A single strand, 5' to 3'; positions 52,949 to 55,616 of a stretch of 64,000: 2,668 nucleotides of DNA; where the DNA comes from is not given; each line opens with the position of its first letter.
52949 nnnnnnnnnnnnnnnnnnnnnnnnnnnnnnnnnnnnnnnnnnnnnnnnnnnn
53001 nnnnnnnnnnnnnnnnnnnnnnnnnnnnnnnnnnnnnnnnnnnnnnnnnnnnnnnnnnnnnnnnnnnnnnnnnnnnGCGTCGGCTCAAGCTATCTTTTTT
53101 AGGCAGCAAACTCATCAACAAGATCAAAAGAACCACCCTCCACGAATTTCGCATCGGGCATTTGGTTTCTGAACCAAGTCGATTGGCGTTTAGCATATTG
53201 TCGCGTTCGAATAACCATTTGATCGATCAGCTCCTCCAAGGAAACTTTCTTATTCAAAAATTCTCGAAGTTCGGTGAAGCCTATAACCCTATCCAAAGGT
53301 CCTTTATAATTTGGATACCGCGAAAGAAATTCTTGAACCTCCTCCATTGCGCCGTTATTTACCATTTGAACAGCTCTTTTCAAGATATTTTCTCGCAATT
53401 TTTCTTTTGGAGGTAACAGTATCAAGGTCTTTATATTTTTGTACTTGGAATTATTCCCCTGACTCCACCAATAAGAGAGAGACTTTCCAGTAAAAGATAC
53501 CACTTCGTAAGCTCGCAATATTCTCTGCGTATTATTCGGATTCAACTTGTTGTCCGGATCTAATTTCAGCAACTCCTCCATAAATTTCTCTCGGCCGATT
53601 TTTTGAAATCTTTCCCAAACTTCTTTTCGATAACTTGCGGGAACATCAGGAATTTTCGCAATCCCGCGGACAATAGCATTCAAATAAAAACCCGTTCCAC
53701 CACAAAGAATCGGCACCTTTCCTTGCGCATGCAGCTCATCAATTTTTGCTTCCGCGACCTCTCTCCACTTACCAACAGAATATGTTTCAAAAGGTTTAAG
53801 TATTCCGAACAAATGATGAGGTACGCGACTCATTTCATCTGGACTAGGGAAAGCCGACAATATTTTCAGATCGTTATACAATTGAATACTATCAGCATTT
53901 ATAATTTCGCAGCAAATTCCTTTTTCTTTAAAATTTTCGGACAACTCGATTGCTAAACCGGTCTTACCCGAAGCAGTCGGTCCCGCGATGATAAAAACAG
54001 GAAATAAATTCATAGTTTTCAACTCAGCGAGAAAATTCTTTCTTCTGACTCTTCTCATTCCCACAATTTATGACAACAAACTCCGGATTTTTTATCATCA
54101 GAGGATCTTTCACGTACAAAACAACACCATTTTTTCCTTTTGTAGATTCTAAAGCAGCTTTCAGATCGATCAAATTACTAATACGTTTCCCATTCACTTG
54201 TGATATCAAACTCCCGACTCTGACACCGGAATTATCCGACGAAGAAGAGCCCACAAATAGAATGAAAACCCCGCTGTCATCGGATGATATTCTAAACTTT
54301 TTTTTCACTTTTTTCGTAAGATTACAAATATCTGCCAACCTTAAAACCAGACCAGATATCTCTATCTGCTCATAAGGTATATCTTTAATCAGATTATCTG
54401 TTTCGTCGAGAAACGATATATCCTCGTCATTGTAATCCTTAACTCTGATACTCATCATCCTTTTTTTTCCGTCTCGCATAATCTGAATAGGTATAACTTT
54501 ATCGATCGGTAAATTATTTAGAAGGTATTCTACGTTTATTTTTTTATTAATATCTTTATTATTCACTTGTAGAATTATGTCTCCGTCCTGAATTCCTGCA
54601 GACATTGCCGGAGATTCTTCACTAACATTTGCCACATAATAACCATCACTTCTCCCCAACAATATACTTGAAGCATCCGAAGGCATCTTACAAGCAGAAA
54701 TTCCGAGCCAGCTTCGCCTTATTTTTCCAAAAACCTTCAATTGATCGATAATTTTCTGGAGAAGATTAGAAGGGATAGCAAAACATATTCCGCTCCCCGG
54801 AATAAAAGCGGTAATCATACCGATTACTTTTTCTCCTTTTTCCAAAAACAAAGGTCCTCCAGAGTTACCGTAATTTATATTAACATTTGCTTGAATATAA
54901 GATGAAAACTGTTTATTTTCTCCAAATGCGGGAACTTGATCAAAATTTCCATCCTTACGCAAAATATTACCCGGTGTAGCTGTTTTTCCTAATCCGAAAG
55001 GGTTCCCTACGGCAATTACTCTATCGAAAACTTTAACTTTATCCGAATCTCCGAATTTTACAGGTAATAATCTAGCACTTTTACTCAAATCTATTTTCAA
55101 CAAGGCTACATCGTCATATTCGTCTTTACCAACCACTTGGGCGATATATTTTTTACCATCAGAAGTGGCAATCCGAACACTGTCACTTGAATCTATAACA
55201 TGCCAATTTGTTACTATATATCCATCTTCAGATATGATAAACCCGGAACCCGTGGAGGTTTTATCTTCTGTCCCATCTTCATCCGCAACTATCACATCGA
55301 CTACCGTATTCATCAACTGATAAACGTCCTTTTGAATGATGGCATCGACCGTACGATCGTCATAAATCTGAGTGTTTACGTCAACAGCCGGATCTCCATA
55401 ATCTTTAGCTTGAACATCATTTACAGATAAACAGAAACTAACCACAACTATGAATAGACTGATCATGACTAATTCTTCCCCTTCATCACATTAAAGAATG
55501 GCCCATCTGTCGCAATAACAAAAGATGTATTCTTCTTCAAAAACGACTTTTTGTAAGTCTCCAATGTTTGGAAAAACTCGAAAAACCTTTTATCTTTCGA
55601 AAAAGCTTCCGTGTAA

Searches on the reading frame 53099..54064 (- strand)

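Call 35: search_protein_families(library=pfam, proteins=[window:53099-54064:-], max_evalue=0.00001)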
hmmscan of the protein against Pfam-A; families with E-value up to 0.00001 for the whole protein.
window:53099-54064:- (321 aa): 2 families
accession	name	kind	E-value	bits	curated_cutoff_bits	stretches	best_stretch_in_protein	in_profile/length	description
PF01715.23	IPPT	-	9.9e-71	238.7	23.6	1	61-301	1-243/243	IPP transferase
PF01745.22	IPT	-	3.9e-06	26.9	20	0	23-79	3-54/233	Isopentenyl transferase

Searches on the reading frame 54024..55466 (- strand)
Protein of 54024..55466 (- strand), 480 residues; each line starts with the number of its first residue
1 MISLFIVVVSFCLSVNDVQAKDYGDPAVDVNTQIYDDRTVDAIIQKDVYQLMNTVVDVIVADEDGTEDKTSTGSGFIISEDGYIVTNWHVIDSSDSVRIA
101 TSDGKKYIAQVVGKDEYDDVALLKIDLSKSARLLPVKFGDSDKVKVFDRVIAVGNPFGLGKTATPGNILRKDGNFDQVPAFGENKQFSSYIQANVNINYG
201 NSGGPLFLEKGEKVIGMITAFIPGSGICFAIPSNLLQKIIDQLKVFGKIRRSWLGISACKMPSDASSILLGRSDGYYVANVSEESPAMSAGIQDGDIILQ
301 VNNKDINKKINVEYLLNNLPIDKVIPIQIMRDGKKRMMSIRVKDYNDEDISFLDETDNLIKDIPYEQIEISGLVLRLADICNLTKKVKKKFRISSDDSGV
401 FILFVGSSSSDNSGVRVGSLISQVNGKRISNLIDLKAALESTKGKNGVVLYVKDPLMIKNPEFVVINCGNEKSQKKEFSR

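Call 35: search_protein_families(library=pfam, proteins=[window:54024-55466:-], max_evalue=0.00001)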
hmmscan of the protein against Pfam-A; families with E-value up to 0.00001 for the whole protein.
window:54024-55466:- (480 aa): 7 families
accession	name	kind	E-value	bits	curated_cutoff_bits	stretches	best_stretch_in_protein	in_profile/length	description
PF13365.12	Trypsin_2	-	3.5e-29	102.8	27.6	1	73-217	1-144/144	Trypsin-like peptidase domain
PF13180.12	PDZ_2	-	1e-16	61.4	27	1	273-341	11-79/80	PDZ domain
PF17820.7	PDZ_6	-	2.2e-16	59.8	27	1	278-316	2-40/54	PDZ domain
PF00089.32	Trypsin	-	1.5e-13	51.5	20.6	1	71-221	25-198/220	Trypsin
PF00595.29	PDZ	-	1.5e-13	51.4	23.2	1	250-308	8-59/81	PDZ domain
PF14685.13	PDZ_Tricorn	-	5.7e-08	33.1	25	0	281-336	27-84/88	Tricorn protease PDZ domain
PF12812.13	PDZ_1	-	4e-06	27.2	28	0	382-440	17-73/78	PDZ-like domain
